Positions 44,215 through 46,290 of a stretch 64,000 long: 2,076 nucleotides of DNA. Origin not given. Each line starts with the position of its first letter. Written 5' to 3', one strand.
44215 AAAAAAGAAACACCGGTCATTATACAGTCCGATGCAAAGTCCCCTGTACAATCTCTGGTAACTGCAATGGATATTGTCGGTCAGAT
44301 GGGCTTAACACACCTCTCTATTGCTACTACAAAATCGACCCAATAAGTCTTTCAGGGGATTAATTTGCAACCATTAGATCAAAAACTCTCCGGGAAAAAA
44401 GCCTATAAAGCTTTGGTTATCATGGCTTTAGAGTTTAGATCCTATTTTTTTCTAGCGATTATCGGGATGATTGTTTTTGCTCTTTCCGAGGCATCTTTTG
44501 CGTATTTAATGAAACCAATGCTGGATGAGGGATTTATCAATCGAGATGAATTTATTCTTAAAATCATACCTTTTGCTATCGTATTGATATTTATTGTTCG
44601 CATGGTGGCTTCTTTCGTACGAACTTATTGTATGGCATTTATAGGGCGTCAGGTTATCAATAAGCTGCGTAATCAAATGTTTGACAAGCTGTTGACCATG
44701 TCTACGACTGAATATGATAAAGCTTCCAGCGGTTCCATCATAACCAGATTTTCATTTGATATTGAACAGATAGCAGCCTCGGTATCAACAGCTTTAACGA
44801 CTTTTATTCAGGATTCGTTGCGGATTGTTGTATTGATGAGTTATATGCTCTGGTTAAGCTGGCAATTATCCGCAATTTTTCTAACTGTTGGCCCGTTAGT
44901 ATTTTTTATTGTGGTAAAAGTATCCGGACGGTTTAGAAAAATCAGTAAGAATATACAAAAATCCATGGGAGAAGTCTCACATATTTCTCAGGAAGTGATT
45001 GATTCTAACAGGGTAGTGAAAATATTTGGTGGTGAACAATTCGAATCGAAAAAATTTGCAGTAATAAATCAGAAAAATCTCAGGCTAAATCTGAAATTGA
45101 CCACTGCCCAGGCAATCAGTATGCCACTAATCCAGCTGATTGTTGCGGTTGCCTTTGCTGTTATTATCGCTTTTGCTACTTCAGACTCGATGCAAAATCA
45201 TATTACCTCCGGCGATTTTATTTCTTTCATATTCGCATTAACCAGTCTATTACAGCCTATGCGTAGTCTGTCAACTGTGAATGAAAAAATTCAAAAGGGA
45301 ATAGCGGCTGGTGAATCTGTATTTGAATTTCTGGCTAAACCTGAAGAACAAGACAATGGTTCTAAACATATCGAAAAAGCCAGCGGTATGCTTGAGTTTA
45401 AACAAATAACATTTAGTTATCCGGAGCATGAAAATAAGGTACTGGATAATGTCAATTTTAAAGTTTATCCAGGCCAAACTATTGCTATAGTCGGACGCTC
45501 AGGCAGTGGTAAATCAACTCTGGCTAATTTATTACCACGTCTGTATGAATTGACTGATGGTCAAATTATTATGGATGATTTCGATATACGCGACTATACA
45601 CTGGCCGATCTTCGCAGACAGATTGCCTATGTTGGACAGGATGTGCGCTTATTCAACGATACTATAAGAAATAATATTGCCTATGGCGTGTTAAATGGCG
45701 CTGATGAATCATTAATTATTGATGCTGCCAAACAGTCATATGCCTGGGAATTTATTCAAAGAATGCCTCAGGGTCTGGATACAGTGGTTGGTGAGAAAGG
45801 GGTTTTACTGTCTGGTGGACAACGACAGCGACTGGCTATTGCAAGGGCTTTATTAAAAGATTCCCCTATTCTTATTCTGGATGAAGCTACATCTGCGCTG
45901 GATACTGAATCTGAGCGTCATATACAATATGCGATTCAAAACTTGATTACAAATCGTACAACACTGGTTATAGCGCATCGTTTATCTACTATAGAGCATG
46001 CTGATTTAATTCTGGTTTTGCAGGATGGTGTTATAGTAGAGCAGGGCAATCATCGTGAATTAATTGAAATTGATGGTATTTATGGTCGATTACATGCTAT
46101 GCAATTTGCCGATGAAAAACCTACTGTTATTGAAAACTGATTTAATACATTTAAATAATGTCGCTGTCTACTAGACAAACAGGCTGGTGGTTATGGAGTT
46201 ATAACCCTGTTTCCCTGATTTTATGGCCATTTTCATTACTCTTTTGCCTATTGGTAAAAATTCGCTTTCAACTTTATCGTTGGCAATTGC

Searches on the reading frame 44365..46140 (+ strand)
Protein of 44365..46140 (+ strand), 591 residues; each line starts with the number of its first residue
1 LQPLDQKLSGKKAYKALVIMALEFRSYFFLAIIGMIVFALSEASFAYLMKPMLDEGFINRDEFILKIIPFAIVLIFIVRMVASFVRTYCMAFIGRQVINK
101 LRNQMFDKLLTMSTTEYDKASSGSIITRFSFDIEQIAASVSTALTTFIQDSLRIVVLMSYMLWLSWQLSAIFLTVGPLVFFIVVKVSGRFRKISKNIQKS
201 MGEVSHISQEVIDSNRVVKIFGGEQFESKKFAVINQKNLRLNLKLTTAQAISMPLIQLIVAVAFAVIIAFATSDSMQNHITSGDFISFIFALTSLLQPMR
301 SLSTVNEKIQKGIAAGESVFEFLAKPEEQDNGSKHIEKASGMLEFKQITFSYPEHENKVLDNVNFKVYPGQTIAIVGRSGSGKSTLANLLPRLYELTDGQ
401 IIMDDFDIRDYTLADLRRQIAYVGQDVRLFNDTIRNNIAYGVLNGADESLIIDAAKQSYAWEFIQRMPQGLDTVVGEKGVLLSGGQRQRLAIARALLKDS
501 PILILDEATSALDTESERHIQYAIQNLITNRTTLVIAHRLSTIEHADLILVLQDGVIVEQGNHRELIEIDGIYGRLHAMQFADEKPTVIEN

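Call 67: search_protein_families(library=ncbifam, proteins=[window:44365-46140:+], max_evalue=1e-10)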
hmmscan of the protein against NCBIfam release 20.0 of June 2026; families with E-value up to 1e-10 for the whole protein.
window:44365-46140:+ (591 aa): 178 families (the best 25 are shown)
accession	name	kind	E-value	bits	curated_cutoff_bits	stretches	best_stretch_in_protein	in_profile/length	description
TIGR02203.1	MsbA_lipidA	equivalog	1.6e-218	726.8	602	1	14-583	2-572/572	lipid A export permease/ATP-binding protein MsbA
NF008381.0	PRK11176.1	equivalog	3.2e-197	656.5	867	1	5-582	4-581/582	lipid A ABC transporter ATP-binding protein/permease MsbA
TIGR02204.1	MsbA_rel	hypoth_equivalog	1.2e-134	450.1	780.4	1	19-581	11-576/576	ABC transporter, permease/ATP-binding protein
TIGR00958.1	3a01208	subfamily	7.5e-130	434.4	874.6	1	26-576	161-710/711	antigen peptide transporter 2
NF045513.1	HepA_fam_ABC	equivalog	1.4e-128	430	725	1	69-581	98-610/610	heterocyst formation ABC transporter subunit HepA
NF052233.1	CphA_assoc_ABC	equivalog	1.5e-117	393.9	880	1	45-582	203-745/766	cyanophycin metabolism-associated ABC transporter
TIGR01846.1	type_I_sec_HlyB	subfamily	7.5e-105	351.7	725.55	1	47-580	160-692/694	type I secretion system permease/ATPase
TIGR03375.1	type_I_sec_LssB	subfamily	2.1e-99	333.7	693.1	1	70-567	193-689/696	type I secretion system permease/ATPase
NF010178.0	PRK13657.1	equivalog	4.5e-98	329.2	733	1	100-582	90-572/588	glucan ABC transporter ATP-binding protein/ permease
TIGR03796.1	NHLM_micro_ABC1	equivalog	6.2e-93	312.3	853.3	1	26-576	155-708/710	NHLP family bacteriocin export ABC transporter peptidase/permease/ATPase subunit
NF008055.0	PRK10789.1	equivalog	2.9e-92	310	845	1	71-580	62-571/590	SmdA family multidrug ABC transporter permease/ATP-binding protein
TIGR03797.1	NHLM_micro_ABC2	equivalog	2.1e-88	297.6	709.4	1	42-580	152-685/686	NHLP bacteriocin export ABC transporter permease/ATPase subunit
NF008056.1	PRK10790.1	equivalog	9.1e-85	285.3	746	1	13-585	10-580/584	SmdB family multidrug efflux ABC transporter permease/ATP-binding protein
TIGR02857.1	CydD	equivalog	4.6e-84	283.3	435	1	37-552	14-529/529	thiol reductant ABC exporter subunit CydD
NF008364.0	PRK11160.1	equivalog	8.9e-84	282.1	630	1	96-577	90-572/575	heme ABC transporter ATP-binding protein/permease CydC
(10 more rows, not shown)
